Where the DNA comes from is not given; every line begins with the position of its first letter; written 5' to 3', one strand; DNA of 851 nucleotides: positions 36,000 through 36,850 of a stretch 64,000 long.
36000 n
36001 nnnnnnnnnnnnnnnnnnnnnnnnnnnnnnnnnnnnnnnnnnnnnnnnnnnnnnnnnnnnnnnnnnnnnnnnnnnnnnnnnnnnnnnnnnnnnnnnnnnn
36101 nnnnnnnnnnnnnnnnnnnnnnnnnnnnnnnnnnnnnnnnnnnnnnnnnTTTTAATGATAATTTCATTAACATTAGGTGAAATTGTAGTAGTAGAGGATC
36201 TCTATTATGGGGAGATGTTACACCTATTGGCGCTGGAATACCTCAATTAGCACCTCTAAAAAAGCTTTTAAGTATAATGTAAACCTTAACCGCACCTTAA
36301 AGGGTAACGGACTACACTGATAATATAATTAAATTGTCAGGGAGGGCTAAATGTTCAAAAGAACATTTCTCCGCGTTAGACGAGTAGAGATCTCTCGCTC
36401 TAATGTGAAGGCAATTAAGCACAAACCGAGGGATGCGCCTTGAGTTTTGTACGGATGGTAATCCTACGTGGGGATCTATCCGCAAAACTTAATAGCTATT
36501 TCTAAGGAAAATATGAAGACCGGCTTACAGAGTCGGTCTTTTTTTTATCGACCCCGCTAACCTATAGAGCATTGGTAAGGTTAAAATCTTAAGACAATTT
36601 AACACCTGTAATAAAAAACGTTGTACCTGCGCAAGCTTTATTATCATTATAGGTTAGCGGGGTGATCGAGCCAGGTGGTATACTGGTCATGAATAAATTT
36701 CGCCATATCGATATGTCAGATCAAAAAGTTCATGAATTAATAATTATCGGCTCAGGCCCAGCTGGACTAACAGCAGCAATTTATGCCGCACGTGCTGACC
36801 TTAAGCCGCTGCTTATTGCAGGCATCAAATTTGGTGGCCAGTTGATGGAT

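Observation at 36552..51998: Family of intergenic inverted-repeat elements with arms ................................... (three copies)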

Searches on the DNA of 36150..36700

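Call 74: search_rna_families(source=window, start=36150, end=36700, threshold=evalue, max_evalue=1)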
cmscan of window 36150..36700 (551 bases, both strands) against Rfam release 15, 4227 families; matches with E-value up to 1: 1.
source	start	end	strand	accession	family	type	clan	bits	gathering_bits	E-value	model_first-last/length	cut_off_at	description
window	36411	36550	+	RF00558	L20_leader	Cis-reg; leader;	-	17.5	58.7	0.82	1-127/127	no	Ribosomal protein L20 leader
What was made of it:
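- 36568..36646 (.): Copy 1, core: 79 nt, AT-rich, no homologue. No Rfam match (call 74).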
